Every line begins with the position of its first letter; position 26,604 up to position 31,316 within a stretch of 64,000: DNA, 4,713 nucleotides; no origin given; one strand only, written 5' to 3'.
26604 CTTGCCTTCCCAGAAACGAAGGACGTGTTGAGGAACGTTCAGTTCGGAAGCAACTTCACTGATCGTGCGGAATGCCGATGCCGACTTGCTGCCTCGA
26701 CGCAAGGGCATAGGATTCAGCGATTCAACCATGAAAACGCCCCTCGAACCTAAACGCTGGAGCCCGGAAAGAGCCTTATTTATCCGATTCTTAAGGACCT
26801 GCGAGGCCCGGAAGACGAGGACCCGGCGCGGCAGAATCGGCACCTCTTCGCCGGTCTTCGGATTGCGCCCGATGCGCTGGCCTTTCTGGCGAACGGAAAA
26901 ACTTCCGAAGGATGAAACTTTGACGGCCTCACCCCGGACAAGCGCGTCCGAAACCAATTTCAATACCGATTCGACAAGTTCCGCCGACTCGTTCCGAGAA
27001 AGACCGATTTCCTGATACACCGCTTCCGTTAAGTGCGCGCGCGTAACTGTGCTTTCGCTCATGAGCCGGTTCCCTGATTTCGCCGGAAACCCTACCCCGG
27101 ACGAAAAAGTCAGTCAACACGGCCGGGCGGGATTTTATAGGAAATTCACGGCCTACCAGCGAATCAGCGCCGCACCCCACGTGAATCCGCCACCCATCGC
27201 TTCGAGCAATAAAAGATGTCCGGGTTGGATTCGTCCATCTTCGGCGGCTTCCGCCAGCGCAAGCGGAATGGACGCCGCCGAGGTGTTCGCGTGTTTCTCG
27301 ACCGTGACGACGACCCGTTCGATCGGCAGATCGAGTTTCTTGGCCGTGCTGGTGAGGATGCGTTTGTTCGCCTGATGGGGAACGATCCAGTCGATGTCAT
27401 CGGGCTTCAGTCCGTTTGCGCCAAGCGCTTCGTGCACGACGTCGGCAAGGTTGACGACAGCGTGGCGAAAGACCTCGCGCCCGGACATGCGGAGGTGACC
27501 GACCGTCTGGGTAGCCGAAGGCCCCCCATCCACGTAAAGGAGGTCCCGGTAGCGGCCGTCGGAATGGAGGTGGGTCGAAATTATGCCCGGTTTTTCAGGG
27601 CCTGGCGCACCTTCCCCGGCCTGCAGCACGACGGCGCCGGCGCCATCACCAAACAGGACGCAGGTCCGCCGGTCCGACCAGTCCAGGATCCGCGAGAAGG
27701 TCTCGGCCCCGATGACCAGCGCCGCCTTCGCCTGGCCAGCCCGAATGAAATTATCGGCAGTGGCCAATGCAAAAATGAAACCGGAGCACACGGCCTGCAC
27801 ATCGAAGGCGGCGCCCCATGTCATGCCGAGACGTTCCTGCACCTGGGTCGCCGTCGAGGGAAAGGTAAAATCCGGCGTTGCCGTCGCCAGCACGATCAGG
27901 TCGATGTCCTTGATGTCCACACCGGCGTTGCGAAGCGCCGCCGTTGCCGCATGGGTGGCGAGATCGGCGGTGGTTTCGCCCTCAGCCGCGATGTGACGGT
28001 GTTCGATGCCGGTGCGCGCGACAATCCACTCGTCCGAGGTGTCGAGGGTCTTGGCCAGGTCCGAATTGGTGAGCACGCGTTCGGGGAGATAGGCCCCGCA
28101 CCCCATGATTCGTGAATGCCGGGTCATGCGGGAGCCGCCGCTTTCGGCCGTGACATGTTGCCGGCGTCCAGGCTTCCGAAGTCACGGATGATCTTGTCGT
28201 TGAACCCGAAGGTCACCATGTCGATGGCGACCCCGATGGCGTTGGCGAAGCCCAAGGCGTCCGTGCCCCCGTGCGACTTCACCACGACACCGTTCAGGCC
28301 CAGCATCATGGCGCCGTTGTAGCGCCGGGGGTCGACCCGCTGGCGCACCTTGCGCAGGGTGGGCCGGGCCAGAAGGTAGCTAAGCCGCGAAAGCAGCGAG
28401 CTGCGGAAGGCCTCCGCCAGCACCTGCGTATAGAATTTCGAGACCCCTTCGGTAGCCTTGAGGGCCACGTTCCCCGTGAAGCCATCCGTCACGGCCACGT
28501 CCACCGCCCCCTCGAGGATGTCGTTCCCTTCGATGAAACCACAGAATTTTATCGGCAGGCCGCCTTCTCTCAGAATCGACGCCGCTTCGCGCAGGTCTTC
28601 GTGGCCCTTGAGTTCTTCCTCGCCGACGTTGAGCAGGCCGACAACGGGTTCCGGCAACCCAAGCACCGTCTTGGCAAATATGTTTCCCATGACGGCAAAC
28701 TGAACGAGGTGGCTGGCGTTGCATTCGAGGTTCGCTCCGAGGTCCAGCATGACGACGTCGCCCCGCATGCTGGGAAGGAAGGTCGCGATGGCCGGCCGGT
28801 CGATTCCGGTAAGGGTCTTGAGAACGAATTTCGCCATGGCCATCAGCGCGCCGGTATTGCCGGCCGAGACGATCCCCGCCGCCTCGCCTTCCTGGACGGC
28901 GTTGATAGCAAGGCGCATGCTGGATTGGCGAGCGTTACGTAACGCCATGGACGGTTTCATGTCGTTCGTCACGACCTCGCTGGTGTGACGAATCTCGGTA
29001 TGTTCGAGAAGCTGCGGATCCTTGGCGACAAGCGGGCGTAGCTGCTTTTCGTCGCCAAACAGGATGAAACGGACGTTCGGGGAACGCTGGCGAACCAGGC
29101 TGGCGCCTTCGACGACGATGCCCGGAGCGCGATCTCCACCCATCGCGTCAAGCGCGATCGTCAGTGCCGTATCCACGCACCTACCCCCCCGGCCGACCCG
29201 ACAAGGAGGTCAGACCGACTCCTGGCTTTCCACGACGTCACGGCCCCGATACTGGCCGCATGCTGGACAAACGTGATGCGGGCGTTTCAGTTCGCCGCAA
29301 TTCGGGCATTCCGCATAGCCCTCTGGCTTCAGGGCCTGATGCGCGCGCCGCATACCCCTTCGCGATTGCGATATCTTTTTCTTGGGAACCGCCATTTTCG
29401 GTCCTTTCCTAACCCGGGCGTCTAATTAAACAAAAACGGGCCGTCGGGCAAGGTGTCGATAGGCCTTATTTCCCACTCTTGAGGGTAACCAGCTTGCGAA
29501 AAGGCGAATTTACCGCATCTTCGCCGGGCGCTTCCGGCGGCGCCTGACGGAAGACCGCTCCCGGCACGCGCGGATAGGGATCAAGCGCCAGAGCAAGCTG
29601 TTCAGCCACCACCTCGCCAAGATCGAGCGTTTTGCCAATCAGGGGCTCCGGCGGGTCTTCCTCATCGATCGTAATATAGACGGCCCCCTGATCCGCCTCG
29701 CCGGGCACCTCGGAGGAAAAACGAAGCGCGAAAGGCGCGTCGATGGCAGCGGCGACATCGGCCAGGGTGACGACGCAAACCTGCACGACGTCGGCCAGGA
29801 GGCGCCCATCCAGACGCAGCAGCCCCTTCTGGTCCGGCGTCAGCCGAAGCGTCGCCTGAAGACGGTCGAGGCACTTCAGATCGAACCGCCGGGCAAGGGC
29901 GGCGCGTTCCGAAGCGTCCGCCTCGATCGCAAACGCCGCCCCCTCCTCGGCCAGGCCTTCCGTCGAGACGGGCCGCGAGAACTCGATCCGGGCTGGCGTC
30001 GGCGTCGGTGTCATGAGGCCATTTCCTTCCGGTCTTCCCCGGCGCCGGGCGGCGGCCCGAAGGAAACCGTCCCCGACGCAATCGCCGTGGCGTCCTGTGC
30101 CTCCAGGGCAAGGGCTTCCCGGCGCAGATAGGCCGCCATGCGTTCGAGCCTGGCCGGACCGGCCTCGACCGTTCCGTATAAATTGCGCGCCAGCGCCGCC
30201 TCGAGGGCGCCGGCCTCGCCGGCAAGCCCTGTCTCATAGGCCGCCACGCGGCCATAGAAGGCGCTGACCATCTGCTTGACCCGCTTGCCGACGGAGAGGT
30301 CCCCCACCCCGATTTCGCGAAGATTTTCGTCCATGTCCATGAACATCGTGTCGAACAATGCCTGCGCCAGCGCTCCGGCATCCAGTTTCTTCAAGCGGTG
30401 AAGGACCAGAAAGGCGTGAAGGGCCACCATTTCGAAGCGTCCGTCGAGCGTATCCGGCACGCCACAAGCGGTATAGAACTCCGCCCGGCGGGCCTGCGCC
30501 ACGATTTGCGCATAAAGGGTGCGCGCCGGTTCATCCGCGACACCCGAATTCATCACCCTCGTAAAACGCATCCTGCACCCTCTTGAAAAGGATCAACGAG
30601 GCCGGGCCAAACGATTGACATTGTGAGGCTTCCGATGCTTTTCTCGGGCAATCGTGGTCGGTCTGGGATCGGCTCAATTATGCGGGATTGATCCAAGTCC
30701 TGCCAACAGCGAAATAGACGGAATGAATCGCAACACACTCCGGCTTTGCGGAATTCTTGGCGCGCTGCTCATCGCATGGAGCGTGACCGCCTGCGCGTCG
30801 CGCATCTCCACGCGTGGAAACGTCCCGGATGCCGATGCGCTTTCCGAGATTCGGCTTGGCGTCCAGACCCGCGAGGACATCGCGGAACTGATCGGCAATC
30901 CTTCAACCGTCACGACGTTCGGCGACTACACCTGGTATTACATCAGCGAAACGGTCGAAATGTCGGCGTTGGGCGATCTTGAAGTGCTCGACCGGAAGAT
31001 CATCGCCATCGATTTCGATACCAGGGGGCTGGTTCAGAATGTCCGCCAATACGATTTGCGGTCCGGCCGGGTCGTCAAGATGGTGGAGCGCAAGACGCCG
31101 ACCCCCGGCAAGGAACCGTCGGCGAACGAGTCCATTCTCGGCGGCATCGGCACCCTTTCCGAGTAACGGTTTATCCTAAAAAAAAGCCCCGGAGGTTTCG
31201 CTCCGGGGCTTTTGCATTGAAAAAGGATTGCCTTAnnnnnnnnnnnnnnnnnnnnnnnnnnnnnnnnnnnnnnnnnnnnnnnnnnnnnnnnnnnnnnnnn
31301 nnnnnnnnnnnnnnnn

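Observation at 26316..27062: ihfA reads through in-frame into the downstream MerR-family gene (IHF-alpha-MerR fusion)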

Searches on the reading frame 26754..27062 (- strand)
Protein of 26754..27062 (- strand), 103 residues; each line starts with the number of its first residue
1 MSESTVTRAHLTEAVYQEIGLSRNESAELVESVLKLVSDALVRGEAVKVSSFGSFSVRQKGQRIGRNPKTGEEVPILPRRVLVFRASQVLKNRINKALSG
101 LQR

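Call 37: find_homologous_proteins(query=window:26754-27062:-, max_evalue=1e-30)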
Query seq(103 aa) (103 aa): 7881 proteins with E <= 1e-30 among 8000 candidates; the best 120 are listed.
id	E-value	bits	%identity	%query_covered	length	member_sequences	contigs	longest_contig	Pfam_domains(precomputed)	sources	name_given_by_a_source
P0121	3.7e-53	195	95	100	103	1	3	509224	PF18291.7,PF00216.27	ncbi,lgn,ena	ncbi:MAG: integration host factor subunit alpha [Alphaproteobacteria bacterium]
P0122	4.7e-53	194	95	100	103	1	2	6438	PF18291.7,PF00216.27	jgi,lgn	-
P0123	1.0e-52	193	97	97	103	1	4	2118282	PF18291.7,PF00216.27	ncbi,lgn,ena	-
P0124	1.4e-52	193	96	97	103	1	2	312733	PF18291.7,PF00216.27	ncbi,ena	-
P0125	4.4e-52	191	96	97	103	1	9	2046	PF18291.7,PF00216.27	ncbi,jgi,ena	-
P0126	5.2e-52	191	95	97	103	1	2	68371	PF18291.7,PF00216.27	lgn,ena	-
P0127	6.2e-52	191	96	97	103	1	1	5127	PF00216.27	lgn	-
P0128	7.0e-52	191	95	97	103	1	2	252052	PF18291.7,PF00216.27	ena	-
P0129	7.0e-52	191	91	100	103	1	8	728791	PF00216.27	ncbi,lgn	ncbi:MAG: integration host factor subunit alpha [Pseudomonadota bacterium]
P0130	1.6e-51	190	95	97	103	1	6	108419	PF18291.7,PF00216.27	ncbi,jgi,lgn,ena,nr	ncbi:MAG: integration host factor subunit alpha [Rhodospirillaceae bacterium]|nr:MAG: integration ho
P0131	1.7e-51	190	90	100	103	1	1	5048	PF00216.27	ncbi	-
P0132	1.8e-51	189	90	100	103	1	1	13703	PF00216.27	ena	-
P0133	1.8e-51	189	95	97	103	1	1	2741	PF00216.27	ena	-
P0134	2.2e-51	189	94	97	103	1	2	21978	PF18291.7,PF00216.27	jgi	-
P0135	3.2e-51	189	95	97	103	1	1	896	PF18291.7,PF00216.27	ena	-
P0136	7.4e-51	187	94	97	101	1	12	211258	PF00216.27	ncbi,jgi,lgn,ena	-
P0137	3.2e-50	185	95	96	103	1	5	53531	PF00216.27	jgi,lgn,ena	-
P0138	1.6e-46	174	85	96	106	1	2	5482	PF18291.7,PF00216.27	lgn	-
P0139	2.2e-46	173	85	96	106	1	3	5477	PF18291.7,PF00216.27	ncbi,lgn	-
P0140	2.2e-46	173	85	96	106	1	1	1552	PF18291.7,PF00216.27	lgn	-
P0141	3.2e-46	173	84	96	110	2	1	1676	PF18291.7,PF00216.27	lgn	-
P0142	3.9e-46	172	83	100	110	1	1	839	PF18291.7,PF00216.27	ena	-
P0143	4.9e-46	172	84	95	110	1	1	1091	PF18291.7,PF00216.27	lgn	-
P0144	4.9e-46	172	87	96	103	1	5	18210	PF18291.7,PF00216.27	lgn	-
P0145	4.9e-46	172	82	100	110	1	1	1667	PF18291.7,PF00216.27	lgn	-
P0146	5.2e-46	172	85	97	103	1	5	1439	PF18291.7,PF00216.27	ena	-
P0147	8.5e-46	171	84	96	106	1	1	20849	PF18291.7,PF00216.27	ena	-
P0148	1.3e-45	171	84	96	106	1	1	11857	PF18291.7,PF00216.27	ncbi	-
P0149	1.3e-45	171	85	95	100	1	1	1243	PF18291.7,PF00216.27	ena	-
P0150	1.4e-45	171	85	96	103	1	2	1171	PF18291.7,PF00216.27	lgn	-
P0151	1.5e-45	170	84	97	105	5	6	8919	PF18291.7,PF00216.27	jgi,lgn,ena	jgi:integration host factor subunit alpha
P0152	1.8e-45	170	85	96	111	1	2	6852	PF18291.7,PF00216.27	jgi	jgi:integration host factor subunit alpha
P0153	1.8e-45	170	84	97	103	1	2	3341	PF18291.7,PF00216.27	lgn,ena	-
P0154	1.9e-45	170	84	97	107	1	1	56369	PF18291.7,PF00216.27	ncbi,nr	ncbi:MAG: integration host factor subunit alpha [Azospirillum sp.]|nr:integration host factor subuni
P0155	1.9e-45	170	82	97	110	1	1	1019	PF00216.27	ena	-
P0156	1.9e-45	170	85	96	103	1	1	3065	PF18291.7,PF00216.27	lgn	-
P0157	2.0e-45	170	81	99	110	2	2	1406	PF18291.7,PF00216.27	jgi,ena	jgi:integration host factor subunit alpha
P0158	2.1e-45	170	84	97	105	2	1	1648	PF18291.7,PF00216.27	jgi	jgi:integration host factor subunit alpha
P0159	2.2e-45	170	83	98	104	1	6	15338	PF18291.7,PF00216.27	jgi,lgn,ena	jgi:integration host factor subunit alpha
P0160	2.4e-45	170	82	100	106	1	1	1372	PF18291.7,PF00216.27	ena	-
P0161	2.7e-45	170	82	97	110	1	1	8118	PF18291.7,PF00216.27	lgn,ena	-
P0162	2.9e-45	170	85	93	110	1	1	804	PF18291.7,PF00216.27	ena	-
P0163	3.0e-45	170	84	97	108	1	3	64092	PF18291.7,PF00216.27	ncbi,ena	-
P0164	3.1e-45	170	85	97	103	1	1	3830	PF18291.7,PF00216.27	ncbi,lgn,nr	ncbi:MAG TPA: integration host factor subunit alpha [Kiloniellales bacterium]|nr:integration host fa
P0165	3.1e-45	170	84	96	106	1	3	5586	PF18291.7,PF00216.27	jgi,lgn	jgi:integration host factor subunit alpha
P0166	3.3e-45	169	82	100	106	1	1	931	PF18291.7,PF00216.27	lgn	-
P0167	3.6e-45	169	84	95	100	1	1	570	PF18291.7,PF00216.27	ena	-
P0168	3.7e-45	169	85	96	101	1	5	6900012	PF18291.7,PF00216.27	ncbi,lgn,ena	-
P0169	3.8e-45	169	84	96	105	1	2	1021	PF18291.7,PF00216.27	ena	-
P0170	4.0e-45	169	85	96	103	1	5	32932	PF18291.7,PF00216.27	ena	-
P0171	4.0e-45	169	86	94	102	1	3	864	PF18291.7,PF00216.27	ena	-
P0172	4.4e-45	169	86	94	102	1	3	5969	PF18291.7,PF00216.27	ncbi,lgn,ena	-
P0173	4.5e-45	169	86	94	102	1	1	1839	PF18291.7,PF00216.27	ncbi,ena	-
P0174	4.5e-45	169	84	95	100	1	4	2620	PF18291.7,PF00216.27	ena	-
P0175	4.5e-45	169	82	96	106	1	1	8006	PF18291.7,PF00216.27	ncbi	ncbi:MAG: integration host factor subunit alpha [Alphaproteobacteria bacterium]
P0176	4.5e-45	169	84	96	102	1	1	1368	PF18291.7,PF00216.27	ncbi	-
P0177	4.9e-45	169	85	96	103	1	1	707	PF18291.7,PF00216.27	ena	-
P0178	5.1e-45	169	84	96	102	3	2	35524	PF18291.7,PF00216.27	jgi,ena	-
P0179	6.3e-45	169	86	96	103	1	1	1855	PF18291.7,PF00216.27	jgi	-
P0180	6.5e-45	168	80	97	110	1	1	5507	PF18291.7,PF00216.27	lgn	-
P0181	6.7e-45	168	83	98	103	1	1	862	PF18291.7,PF00216.27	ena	-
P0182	6.8e-45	168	86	92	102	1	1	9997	PF18291.7,PF00216.27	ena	-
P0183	6.9e-45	168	84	97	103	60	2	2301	PF18291.7,PF00216.27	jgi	jgi:integration host factor subunit alpha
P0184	7.0e-45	168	82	96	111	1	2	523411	PF18291.7,PF00216.27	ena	-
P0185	7.9e-45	168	84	97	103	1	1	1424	PF18291.7,PF00216.27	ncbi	-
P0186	8.1e-45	168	81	99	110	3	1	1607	PF18291.7,PF00216.27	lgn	-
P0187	8.2e-45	168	85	96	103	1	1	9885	PF18291.7,PF00216.27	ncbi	-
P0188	8.4e-45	168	83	96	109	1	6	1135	PF18291.7,PF00216.27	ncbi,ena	-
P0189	8.5e-45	168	82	96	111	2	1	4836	PF18291.7,PF00216.27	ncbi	-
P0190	8.5e-45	168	84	96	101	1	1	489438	PF18291.7,PF00216.27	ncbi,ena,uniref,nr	ncbi:integration host factor subunit alpha [Pelagibius sp. Alg239-R121]|uniref:integration host fact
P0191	9.6e-45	168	84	97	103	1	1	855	PF18291.7,PF00216.27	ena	-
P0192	9.9e-45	168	81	99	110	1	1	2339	PF18291.7,PF00216.27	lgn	-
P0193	1.1e-44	168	80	99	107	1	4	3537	PF18291.7,PF00216.27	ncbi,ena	-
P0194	1.1e-44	168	84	96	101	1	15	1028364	PF18291.7,PF00216.27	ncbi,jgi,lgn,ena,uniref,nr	ncbi:integration host factor subunit alpha [Denitrobaculum tricleocarpae]|jgi:integration host facto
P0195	1.1e-44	168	84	96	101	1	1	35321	PF18291.7,PF00216.27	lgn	-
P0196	1.2e-44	168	80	99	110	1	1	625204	PF18291.7,PF00216.27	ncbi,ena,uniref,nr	ncbi:integration host factor subunit alpha [Azospirillum soli]|uniref:integration host factor subuni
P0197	1.2e-44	168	80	99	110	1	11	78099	PF18291.7,PF00216.27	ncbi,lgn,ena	-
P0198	1.2e-44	168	84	97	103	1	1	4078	PF18291.7,PF00216.27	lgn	-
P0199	1.2e-44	168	80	99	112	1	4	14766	PF18291.7,PF00216.27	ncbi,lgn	-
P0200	1.2e-44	168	82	100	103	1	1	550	PF18291.7,PF00216.27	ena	-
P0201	1.3e-44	168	81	100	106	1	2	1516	PF18291.7,PF00216.27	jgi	-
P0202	1.3e-44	168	84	96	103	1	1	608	PF18291.7,PF00216.27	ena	-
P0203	1.3e-44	168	79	99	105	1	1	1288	PF18291.7,PF00216.27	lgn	-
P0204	1.4e-44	167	81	97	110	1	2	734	PF18291.7,PF00216.27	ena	-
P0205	1.4e-44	167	81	97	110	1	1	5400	PF18291.7,PF00216.27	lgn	-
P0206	1.4e-44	167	83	96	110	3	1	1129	PF00216.27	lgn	-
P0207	1.5e-44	167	82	96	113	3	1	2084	PF18291.7,PF00216.27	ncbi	-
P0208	1.5e-44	167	83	97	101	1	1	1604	PF18291.7,PF00216.27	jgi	jgi:integration host factor subunit alpha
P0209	1.5e-44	167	81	100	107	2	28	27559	PF18291.7,PF00216.27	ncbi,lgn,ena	-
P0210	1.6e-44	167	85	95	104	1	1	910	PF18291.7,PF00216.27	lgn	-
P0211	1.6e-44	167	83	96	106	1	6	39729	PF18291.7,PF00216.27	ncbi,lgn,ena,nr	ncbi:MAG: integration host factor subunit alpha [Proteobacteria bacterium]|nr:integration host facto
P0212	1.6e-44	167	83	96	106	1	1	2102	PF18291.7,PF00216.27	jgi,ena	-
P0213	1.7e-44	167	83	96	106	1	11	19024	PF18291.7,PF00216.27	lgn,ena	-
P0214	1.7e-44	167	83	98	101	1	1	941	PF18291.7,PF00216.27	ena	-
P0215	1.7e-44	167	84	96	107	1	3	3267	PF18291.7,PF00216.27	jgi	jgi:integration host factor subunit alpha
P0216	1.7e-44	167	82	97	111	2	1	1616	PF18291.7,PF00216.27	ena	-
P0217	1.8e-44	167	85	92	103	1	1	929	PF18291.7,PF00216.27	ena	-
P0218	1.8e-44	167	84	96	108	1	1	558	PF18291.7,PF00216.27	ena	-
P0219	1.8e-44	167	84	96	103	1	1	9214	PF18291.7,PF00216.27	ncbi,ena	-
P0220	1.8e-44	167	81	96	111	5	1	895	PF18291.7,PF00216.27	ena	-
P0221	1.8e-44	167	84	96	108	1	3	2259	PF18291.7,PF00216.27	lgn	-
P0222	1.9e-44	167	81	99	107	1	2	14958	PF18291.7,PF00216.27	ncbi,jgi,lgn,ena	-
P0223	1.9e-44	167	85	92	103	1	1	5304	PF18291.7,PF00216.27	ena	-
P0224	1.9e-44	167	81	99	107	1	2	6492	PF18291.7,PF00216.27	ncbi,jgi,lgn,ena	-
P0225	1.9e-44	167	85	92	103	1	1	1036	PF18291.7,PF00216.27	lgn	-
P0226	2.0e-44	167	82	99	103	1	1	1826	PF18291.7,PF00216.27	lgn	-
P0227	2.0e-44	167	84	96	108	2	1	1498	PF18291.7,PF00216.27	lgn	-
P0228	2.0e-44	167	84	96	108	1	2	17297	PF18291.7,PF00216.27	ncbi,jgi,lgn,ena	ncbi:MAG: integration host factor subunit alpha [Kiloniellaceae bacterium]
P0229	2.0e-44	167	85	92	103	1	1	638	PF18291.7,PF00216.27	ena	-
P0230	2.0e-44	167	84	96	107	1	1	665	PF18291.7,PF00216.27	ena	-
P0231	2.0e-44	167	84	96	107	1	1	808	PF18291.7,PF00216.27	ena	-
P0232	2.1e-44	167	83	97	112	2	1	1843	PF18291.7,PF00216.27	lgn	-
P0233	2.1e-44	167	84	96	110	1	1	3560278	PF18291.7,PF00216.27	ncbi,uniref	ncbi:integration host factor subunit alpha [Pelagibius sp. CAU 1746]|uniref:integration host factor 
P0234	2.2e-44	167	83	96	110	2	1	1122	PF18291.7,PF00216.27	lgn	-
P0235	2.2e-44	167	81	100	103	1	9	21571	PF18291.7,PF00216.27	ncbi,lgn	-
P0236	2.3e-44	167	85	96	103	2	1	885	PF18291.7,PF00216.27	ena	-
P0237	2.3e-44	167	85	96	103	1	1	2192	PF18291.7,PF00216.27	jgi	-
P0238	2.3e-44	167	85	95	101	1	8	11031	PF18291.7,PF00216.27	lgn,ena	-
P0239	2.4e-44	167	85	96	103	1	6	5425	PF18291.7,PF00216.27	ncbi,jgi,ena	jgi:integration host factor subunit alpha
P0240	2.4e-44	167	85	95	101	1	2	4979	PF18291.7,PF00216.27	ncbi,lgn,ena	-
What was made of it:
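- Tried and rejected: A search with the IHF part alone gave a best hit of 97% identity, and that protein is 103 aa (call 37).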

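Call 38: find_encoding_contigs(protein=P0123, flank=1500, max_places=4)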
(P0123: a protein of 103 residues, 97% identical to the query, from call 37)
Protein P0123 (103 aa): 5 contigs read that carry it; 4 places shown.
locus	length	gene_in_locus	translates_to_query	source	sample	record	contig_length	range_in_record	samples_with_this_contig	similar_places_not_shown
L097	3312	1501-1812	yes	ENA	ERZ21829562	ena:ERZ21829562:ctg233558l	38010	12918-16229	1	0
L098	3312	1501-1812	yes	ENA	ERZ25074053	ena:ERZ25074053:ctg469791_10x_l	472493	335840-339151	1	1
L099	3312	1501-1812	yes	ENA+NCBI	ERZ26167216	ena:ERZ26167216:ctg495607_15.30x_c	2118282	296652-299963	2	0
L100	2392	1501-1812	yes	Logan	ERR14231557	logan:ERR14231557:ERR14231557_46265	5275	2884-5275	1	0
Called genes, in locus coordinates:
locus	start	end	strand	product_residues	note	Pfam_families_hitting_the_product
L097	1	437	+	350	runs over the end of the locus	PF02504:FA_synthesis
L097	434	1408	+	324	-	PF08392:FAE1_CUT1_RppA (weak), PF00108:Thiolase_N, PF08545:ACP_syn_III, PF08541:ACP_syn_III_C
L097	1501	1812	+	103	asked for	PF18291:HU-HIG (weak), PF00216:Bac_DNA_binding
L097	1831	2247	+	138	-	PF00376:MerR (weak), PF13411:MerR_1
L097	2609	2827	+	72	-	-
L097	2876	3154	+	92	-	-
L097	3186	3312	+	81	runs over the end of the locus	-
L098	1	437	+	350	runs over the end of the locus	PF02504:FA_synthesis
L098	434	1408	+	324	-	PF08392:FAE1_CUT1_RppA (weak), PF00108:Thiolase_N, PF08545:ACP_syn_III, PF08541:ACP_syn_III_C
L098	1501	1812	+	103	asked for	PF18291:HU-HIG (weak), PF00216:Bac_DNA_binding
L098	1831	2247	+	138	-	PF00376:MerR (weak), PF13411:MerR_1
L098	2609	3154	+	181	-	-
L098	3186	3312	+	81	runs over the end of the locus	-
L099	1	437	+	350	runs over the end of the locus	PF02504:FA_synthesis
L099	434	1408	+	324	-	PF08392:FAE1_CUT1_RppA (weak), PF00108:Thiolase_N, PF08545:ACP_syn_III, PF08541:ACP_syn_III_C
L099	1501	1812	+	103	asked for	PF18291:HU-HIG (weak), PF00216:Bac_DNA_binding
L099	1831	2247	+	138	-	PF00376:MerR (weak), PF13411:MerR_1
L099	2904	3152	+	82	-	-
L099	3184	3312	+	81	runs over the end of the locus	-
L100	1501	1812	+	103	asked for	PF18291:HU-HIG (weak), PF00216:Bac_DNA_binding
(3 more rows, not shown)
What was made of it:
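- Long-read assemblies of relatives also show split neighbouring genes (call 38, L097 and L099 against L098).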

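Call 39: find_encoding_contigs(protein=P0124, flank=1500, max_places=3)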
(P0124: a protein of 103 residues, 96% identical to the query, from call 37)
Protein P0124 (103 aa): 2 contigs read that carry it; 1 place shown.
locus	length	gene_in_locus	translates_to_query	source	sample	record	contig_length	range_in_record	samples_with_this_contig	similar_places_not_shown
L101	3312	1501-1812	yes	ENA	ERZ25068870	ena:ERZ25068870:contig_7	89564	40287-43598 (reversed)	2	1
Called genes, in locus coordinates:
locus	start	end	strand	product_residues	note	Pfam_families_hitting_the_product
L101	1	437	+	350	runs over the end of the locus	PF02504:FA_synthesis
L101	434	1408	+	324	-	PF08392:FAE1_CUT1_RppA (faint), PF00108:Thiolase_N (weak), PF08545:ACP_syn_III, PF08541:ACP_syn_III_C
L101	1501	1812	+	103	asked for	PF18291:HU-HIG (weak), PF00216:Bac_DNA_binding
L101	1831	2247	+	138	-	PF00376:MerR (weak), PF13411:MerR_1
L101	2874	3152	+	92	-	-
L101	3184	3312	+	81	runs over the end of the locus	-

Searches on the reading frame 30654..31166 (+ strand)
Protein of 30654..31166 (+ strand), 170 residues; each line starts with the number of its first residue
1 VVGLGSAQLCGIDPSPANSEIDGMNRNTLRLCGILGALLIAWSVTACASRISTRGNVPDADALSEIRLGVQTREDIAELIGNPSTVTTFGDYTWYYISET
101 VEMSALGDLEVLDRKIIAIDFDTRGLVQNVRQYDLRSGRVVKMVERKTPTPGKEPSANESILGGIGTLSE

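Call 35: search_protein_families(library=pfam, proteins=[window:30654-31166:+], max_evalue=0.001)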
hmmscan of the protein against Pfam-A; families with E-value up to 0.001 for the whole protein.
window:30654-31166:+ (170 aa): 1 family
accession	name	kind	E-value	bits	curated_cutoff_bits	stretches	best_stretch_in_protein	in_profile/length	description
PF04355.18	BamE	-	2.2e-14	53.4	23.2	1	55-129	1-69/71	Outer membrane protein assembly factor BamE domain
